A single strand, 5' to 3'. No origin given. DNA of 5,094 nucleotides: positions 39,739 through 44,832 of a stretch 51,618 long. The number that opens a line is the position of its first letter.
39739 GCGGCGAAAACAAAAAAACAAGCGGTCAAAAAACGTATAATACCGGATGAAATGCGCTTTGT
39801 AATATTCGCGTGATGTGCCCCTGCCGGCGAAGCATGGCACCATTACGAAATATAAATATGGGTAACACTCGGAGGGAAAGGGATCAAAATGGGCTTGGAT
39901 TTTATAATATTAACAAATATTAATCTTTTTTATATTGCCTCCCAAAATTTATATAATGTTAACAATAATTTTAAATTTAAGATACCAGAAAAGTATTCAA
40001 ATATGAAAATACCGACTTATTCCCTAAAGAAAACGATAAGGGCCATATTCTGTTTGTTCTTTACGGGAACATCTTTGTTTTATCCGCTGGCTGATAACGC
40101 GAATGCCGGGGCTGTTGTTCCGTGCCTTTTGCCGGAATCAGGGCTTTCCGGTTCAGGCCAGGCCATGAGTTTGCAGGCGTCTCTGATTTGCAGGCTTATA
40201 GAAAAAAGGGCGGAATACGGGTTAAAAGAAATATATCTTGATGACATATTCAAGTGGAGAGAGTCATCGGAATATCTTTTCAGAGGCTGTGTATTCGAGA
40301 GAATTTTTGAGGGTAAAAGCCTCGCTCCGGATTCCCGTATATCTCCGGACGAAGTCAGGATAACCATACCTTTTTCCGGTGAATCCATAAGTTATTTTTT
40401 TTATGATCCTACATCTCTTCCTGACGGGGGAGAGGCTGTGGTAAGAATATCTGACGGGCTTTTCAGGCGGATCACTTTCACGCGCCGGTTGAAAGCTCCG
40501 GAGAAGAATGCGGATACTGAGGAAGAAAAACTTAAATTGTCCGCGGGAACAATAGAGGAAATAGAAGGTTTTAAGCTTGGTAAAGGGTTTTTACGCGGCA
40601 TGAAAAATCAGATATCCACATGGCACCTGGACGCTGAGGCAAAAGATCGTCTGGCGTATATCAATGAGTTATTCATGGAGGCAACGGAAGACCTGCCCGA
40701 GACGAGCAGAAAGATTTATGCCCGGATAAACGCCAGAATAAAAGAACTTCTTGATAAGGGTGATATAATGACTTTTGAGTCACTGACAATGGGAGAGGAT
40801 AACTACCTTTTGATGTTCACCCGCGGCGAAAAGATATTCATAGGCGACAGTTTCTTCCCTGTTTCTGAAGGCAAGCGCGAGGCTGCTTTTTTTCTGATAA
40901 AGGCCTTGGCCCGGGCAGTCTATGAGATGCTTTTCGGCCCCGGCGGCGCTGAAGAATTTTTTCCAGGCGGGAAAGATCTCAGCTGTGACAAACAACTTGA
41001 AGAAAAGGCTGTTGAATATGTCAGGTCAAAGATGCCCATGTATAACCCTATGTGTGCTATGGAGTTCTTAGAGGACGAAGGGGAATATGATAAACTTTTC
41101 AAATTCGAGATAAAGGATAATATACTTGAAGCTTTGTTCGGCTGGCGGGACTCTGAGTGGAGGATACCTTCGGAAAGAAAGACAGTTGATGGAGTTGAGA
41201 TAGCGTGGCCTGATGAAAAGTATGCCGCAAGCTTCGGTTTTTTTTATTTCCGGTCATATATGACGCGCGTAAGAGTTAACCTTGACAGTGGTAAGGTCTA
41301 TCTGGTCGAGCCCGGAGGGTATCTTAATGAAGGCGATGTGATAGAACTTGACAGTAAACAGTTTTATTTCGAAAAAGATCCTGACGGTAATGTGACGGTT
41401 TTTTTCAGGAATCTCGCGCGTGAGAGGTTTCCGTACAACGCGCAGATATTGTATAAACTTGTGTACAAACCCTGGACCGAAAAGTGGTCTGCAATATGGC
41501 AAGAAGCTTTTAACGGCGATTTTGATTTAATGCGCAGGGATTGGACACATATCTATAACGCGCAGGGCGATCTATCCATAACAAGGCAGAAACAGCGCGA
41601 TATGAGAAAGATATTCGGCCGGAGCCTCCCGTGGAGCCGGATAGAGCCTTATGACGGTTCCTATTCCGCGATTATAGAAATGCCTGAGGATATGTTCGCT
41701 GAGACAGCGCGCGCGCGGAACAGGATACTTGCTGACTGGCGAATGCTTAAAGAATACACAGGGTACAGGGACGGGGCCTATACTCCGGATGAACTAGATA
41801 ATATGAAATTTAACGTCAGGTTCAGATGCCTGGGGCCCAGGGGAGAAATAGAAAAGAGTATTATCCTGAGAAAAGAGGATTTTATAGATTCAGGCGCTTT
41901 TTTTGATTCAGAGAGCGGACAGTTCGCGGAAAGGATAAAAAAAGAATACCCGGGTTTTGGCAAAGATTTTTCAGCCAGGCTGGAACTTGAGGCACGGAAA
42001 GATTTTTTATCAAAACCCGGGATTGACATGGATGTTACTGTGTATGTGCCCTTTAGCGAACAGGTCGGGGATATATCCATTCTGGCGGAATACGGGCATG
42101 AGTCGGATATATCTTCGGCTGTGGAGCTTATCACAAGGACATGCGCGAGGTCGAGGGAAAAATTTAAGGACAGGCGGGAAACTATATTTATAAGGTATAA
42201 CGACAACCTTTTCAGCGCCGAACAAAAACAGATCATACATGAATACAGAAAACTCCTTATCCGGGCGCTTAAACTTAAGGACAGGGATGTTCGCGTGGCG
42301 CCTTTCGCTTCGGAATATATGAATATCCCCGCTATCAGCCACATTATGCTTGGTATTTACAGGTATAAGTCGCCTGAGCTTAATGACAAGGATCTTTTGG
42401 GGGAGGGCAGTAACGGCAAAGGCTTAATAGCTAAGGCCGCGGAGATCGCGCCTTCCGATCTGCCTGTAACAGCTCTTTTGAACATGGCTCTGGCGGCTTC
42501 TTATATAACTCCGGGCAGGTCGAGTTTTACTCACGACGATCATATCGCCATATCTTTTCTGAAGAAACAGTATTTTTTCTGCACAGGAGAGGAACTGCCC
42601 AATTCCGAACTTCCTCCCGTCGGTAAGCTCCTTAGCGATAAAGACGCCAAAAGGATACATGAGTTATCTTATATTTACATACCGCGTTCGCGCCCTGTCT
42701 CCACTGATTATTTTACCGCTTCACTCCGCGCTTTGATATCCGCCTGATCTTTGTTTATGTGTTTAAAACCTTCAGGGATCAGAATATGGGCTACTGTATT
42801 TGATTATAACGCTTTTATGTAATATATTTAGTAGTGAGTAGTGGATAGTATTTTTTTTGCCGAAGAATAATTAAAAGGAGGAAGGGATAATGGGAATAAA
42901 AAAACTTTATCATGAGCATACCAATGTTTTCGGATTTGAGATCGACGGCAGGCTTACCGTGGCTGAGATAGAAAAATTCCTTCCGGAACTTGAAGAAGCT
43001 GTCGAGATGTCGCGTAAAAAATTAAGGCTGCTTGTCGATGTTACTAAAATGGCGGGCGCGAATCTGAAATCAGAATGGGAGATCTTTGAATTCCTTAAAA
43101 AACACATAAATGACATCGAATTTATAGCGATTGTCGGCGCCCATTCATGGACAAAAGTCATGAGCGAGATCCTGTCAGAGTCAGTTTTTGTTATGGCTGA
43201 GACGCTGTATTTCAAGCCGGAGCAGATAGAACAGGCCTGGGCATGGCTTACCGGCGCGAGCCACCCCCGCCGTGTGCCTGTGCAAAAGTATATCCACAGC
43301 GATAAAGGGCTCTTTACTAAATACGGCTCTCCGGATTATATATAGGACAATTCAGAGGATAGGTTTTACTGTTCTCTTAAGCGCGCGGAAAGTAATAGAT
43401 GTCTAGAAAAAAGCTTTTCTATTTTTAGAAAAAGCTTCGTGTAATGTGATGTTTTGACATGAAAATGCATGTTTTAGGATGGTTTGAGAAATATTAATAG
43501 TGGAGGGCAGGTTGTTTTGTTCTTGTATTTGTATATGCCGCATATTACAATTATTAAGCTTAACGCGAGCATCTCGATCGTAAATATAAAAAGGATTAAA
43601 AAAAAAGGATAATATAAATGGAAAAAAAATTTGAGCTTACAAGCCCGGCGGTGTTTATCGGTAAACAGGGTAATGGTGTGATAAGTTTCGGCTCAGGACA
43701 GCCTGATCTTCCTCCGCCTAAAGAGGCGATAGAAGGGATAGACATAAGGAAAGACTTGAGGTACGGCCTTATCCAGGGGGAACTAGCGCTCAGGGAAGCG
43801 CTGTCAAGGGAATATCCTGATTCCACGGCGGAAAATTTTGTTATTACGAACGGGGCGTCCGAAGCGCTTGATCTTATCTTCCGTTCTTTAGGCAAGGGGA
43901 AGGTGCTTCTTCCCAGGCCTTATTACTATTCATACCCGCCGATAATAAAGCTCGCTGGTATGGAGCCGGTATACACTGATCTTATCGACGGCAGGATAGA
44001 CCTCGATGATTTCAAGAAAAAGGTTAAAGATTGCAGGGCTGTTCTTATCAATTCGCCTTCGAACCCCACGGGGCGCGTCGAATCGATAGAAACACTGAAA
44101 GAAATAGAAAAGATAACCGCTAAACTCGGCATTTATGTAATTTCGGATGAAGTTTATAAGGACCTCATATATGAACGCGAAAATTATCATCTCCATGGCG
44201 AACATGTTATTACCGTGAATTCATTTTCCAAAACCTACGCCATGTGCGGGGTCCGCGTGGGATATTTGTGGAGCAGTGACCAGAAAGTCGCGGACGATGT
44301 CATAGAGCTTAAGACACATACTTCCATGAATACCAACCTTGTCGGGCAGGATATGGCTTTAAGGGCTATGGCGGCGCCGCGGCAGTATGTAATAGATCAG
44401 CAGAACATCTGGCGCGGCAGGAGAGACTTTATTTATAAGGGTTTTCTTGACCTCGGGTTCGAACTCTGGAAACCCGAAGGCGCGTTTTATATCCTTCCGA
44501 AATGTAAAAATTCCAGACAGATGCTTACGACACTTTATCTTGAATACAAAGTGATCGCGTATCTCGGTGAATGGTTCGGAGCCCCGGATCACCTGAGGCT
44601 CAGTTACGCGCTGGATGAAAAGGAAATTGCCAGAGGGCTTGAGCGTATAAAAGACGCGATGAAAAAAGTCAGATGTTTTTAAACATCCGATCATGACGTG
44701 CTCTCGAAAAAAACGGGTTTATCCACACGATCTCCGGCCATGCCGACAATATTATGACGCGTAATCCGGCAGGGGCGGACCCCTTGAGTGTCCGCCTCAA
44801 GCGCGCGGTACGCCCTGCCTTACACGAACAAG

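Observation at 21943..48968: Cluster of giant, N-terminally anchored multidomain proteins that share an unrecognised C-terminal module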

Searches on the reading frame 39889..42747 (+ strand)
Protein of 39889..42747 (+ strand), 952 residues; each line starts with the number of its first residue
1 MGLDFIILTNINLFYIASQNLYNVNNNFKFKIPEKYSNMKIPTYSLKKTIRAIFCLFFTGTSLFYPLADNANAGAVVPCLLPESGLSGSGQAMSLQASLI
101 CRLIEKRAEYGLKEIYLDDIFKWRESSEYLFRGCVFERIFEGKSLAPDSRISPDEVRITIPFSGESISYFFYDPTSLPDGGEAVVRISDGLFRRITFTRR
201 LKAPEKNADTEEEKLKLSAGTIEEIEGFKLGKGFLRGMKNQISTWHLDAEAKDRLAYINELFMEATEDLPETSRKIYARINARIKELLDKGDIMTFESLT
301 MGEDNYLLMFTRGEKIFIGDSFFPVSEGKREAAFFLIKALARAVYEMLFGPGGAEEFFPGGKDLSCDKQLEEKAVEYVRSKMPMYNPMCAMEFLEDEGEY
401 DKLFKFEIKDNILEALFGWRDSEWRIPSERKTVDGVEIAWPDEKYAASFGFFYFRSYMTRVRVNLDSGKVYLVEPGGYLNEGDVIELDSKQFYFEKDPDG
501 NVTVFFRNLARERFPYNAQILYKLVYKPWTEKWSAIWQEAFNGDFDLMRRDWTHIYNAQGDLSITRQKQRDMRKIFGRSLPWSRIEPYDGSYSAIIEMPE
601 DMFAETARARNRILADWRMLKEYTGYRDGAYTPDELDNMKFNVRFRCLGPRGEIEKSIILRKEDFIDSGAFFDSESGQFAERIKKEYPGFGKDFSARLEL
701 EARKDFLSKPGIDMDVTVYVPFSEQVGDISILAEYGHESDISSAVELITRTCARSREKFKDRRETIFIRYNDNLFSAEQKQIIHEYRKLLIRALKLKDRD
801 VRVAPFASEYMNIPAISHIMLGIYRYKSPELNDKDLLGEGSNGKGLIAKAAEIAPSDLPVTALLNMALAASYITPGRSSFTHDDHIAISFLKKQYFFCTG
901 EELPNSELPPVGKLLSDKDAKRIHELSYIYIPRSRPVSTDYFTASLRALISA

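Call 4: search_protein_families(library=pfam, proteins=[window:39889-42747:+], max_evalue=0.01)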
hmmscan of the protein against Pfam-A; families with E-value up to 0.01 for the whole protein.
window:39889-42747:+ (952 aa): 0 families

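Call 6: search_protein_families(library=ncbifam, proteins=[window:39889-42747:+], max_evalue=0.01)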
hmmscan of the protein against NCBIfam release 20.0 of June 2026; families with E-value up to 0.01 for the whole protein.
window:39889-42747:+ (952 aa): 0 families

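Call 9: find_homologous_proteins(query=window:39889-42747:+)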
Query window:39889-42747:+ (952 aa): 2 proteins with E <= 0.001 among 8000 candidates.
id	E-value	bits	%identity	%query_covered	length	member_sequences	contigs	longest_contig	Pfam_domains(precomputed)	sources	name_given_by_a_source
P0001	0.0e+0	2093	100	96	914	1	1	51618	-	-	-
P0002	4.9e-5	40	43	10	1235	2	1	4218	PF18765.8,PF01909.30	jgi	-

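Call 95: search_protein_families(library=padloc, proteins=[window:39889-42747:+], max_evalue=0.001)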
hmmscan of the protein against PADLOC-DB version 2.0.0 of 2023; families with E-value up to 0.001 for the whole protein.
window:39889-42747:+ (952 aa): 0 families

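Call 98: search_protein_families(library=pfam, proteins=[P0002], max_evalue=0.001)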
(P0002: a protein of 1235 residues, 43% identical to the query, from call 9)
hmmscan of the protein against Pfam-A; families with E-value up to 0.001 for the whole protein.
P0002 (1235 aa): 2 families
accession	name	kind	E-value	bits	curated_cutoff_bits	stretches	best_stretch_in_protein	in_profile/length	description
PF18765.7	Polbeta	-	1.9e-07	31.6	26.9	1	349-403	5-61/93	Polymerase beta, Nucleotidyltransferase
PF01909.29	NTP_transf_2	-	2.4e-05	25.1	21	1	350-397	7-47/93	Nucleotidyltransferase domain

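Call 101: find_encoding_contigs(protein=P0001, flank=1000, max_places=2)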
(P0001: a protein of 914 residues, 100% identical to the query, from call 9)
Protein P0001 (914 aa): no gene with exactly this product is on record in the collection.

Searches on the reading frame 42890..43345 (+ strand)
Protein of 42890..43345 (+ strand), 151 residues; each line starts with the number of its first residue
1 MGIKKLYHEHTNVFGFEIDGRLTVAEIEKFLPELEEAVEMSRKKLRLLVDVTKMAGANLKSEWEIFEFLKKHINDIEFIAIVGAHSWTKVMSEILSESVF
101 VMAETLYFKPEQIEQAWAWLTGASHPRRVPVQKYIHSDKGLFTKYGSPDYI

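Call 4: search_protein_families(library=pfam, proteins=[window:42890-43345:+], max_evalue=0.01)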
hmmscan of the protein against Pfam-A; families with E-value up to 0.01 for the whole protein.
window:42890-43345:+ (151 aa): 1 family
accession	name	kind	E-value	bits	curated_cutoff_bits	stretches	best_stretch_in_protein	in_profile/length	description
PF11964.13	SpoIIAA-like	-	6.1e-23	82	25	1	13-120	1-105/106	SpoIIAA-like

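Call 95: search_protein_families(library=padloc, proteins=[window:42890-43345:+], max_evalue=0.001)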
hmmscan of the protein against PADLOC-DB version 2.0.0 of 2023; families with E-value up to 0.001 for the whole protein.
window:42890-43345:+ (151 aa): 0 families

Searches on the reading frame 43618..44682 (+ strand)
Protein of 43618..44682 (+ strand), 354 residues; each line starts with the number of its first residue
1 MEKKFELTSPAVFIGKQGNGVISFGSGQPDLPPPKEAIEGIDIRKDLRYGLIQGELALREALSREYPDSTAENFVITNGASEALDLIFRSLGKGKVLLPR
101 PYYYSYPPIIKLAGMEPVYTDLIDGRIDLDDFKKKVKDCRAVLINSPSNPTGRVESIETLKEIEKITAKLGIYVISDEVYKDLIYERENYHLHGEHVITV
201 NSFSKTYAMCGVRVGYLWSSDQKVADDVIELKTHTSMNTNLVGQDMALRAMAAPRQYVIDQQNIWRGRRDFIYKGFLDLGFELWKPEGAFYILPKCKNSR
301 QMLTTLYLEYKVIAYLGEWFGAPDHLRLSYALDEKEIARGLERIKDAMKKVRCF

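Call 4: search_protein_families(library=pfam, proteins=[window:43618-44682:+], max_evalue=0.01)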
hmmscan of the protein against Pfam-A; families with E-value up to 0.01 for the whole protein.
window:43618-44682:+ (354 aa): 3 families
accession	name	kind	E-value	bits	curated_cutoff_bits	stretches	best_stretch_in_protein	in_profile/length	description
PF00155.27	Aminotran_1_2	-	1.6e-51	176.1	19.7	1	21-344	3-361/361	Aminotransferase class I and II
PF01041.23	DegT_DnrJ_EryC1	-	0.0005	19.8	19.8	1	72-238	40-205/360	DegT/DnrJ/EryC1/StrS aminotransferase family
PF04864.19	Alliinase_C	-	0.0094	15.3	22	0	129-252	127-238/363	Allinase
